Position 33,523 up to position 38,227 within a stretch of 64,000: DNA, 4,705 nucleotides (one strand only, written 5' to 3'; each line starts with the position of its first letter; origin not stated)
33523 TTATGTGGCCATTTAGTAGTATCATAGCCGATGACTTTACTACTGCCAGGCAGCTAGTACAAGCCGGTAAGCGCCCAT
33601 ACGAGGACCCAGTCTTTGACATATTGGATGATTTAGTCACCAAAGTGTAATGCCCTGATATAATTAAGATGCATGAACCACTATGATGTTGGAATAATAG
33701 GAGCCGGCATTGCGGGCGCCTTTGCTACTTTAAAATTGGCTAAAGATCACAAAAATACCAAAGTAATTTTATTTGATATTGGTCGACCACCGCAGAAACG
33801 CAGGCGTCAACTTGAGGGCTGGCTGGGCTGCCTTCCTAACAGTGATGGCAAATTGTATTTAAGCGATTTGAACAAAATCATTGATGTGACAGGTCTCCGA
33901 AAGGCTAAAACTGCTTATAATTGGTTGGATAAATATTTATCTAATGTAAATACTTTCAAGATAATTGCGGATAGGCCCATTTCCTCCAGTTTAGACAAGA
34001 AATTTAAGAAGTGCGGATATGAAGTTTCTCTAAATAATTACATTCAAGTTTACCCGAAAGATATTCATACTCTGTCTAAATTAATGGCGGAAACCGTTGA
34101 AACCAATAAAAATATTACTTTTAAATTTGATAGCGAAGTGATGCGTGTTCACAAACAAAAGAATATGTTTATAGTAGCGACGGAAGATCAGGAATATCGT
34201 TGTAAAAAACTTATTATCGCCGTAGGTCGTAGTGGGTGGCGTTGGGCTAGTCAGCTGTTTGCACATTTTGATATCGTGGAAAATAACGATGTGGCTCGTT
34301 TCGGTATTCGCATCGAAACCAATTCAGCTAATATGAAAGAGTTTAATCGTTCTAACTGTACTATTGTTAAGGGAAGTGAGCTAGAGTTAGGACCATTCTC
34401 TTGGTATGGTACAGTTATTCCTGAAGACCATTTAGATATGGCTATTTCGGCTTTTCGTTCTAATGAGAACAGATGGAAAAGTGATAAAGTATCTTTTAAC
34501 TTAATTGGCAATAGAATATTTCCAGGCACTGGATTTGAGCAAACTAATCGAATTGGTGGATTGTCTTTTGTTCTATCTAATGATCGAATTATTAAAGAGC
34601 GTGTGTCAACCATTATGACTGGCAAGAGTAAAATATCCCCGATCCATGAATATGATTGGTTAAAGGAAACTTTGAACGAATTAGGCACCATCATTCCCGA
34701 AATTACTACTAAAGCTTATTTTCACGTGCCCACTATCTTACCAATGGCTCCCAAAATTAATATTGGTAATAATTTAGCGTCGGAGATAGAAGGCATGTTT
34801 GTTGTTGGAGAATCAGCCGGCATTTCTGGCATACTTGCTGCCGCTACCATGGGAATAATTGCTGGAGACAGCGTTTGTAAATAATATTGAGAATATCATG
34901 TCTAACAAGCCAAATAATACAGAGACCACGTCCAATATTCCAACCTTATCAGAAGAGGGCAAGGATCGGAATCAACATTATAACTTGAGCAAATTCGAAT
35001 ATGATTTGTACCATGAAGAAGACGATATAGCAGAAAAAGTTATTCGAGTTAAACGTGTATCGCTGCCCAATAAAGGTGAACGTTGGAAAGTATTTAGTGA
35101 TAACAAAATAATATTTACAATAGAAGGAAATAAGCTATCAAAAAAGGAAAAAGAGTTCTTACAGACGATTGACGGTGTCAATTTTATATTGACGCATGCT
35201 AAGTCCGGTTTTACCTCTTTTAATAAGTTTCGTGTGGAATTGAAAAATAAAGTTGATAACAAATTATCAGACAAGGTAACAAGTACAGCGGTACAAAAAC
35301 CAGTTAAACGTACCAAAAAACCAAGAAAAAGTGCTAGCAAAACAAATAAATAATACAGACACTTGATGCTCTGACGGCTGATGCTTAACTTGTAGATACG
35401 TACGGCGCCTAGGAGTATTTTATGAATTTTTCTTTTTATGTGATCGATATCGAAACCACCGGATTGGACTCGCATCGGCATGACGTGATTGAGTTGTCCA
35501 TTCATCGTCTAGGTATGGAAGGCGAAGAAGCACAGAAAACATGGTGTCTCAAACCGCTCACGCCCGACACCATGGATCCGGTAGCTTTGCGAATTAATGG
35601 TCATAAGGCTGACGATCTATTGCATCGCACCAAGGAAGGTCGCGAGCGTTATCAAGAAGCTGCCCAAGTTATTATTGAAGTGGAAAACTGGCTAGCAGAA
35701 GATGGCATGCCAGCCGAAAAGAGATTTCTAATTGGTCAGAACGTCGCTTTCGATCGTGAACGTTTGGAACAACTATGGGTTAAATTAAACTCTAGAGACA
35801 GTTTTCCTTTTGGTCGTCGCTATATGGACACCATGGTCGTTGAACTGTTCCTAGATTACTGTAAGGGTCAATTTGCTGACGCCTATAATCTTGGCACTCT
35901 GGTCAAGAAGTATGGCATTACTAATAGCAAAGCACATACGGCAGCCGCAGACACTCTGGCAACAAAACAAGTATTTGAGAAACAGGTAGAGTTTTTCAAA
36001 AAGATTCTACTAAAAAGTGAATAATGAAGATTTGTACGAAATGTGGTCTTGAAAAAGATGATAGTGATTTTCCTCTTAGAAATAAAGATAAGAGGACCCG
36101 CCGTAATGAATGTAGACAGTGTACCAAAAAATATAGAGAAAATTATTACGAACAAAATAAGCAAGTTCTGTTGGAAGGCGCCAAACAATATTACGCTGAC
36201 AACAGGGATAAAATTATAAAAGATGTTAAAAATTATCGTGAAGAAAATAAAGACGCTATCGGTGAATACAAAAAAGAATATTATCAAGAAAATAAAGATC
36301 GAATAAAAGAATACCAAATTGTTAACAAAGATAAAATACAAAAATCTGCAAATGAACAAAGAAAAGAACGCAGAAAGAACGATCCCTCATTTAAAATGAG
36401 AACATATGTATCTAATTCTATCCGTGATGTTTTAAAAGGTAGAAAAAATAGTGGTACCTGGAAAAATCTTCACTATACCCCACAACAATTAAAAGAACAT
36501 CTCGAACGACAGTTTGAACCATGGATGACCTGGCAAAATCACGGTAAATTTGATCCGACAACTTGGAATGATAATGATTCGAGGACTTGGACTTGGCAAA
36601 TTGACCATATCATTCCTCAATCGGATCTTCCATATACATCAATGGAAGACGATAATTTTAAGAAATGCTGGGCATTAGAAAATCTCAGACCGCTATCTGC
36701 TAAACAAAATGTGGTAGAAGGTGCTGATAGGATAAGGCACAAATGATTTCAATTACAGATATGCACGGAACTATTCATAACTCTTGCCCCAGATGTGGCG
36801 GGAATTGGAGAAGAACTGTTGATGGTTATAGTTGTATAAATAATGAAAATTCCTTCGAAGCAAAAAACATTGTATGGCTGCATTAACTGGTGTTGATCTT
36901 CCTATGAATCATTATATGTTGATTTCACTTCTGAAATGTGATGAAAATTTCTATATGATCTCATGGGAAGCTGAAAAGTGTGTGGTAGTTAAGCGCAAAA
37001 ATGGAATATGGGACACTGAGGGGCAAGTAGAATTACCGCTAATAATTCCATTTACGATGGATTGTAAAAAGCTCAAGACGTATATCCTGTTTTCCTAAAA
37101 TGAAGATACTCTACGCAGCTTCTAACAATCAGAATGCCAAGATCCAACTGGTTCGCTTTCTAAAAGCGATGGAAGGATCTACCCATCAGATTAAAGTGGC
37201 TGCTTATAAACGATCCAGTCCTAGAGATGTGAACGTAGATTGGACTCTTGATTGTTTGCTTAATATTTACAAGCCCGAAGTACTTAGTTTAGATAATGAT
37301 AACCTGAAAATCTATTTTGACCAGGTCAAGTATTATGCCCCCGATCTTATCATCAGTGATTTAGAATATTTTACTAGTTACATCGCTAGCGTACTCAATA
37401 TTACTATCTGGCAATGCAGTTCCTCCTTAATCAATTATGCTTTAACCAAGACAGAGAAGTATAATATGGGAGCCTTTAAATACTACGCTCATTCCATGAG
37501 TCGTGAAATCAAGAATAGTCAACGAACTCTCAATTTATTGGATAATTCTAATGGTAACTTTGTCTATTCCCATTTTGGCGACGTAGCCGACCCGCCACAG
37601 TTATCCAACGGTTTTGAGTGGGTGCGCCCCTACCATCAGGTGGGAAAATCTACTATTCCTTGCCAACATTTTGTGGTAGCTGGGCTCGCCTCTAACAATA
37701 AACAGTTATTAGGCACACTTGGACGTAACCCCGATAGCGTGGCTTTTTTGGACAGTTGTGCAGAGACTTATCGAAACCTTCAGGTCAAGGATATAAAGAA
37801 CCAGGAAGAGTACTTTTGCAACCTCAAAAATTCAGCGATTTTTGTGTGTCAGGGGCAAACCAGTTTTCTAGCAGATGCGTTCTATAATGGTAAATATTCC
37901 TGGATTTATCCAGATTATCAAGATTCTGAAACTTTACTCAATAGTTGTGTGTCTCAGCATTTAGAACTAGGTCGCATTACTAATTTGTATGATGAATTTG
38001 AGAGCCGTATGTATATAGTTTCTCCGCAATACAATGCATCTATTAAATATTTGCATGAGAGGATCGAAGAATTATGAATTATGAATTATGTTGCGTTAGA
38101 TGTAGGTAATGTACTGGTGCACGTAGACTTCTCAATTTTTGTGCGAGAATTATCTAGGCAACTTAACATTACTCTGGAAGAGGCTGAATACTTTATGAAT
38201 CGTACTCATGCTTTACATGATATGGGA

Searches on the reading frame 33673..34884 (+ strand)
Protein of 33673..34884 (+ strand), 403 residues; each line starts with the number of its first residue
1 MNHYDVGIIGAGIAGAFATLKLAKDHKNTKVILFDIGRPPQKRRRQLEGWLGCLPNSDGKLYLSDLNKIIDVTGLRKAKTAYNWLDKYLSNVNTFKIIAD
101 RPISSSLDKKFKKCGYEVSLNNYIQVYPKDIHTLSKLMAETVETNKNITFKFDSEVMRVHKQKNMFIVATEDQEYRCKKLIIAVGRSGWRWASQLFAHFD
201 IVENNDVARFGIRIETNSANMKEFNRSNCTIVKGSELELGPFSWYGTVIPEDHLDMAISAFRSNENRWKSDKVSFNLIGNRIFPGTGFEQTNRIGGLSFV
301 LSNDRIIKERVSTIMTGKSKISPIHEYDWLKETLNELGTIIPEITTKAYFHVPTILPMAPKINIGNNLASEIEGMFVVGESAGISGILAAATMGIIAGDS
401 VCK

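Call 80: search_protein_families(library=pfam, max_evalue=0.001, proteins=[window:33673-34884:+])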
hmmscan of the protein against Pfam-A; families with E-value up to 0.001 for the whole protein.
window:33673-34884:+ (403 aa): 6 families
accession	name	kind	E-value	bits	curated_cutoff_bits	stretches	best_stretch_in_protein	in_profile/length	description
PF01134.28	GIDA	-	1.2e-09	38.2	22.1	0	5-59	1-46/391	Glucose inhibited division protein A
PF03486.20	HI0933_like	-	1.8e-08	34.6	50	1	84-188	59-166/244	HI0933-like protein Rossmann domain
PF07992.20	Pyr_redox_2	-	2.1e-07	31.1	26.1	1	4-186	1-109/291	Pyridine nucleotide-disulphide oxidoreductase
PF13738.12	Pyr_redox_3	-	1.4e-06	28.3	30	1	140-186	88-134/305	Pyridine nucleotide-disulphide oxidoreductase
PF01266.30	DAO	-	0.0004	20.5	27.9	0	5-37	1-31/353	FAD dependent oxidoreductase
PF13450.12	NAD_binding_8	-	0.00062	20.4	21.9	0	8-36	1-27/68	NAD(P)-binding Rossmann-like domain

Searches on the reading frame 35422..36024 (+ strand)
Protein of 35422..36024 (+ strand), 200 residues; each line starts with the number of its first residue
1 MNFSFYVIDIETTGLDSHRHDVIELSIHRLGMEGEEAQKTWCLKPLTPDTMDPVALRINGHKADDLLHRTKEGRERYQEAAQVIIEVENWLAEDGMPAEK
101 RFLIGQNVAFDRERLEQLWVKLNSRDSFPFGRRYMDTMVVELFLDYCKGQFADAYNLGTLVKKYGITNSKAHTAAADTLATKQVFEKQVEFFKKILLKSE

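Call 80: search_protein_families(library=pfam, max_evalue=0.001, proteins=[window:35422-36024:+])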
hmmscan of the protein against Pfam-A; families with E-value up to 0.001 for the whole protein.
window:35422-36024:+ (200 aa): 1 family
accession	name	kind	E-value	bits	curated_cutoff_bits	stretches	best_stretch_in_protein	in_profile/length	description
PF00929.31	RNase_T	-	5.5e-11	43.7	24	1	7-185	2-164/164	Exonuclease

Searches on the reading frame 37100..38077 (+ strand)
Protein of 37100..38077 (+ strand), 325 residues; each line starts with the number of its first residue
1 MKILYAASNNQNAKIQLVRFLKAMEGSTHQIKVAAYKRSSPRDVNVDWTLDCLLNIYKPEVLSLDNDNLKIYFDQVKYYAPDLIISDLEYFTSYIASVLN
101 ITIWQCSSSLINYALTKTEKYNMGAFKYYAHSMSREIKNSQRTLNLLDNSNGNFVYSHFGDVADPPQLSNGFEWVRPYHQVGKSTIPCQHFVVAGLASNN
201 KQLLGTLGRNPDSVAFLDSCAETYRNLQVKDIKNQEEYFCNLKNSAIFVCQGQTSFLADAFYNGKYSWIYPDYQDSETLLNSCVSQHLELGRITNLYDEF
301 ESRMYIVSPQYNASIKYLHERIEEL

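Call 80: search_protein_families(library=pfam, max_evalue=0.001, proteins=[window:37100-38077:+])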
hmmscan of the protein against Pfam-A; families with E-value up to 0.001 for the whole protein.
window:37100-38077:+ (325 aa): 1 family
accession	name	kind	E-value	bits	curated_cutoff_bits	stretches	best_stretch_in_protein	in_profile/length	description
PF13528.12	Glyco_trans_1_3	-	0.00023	20.9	25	0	66-103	81-118/322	Glycosyl transferase family 1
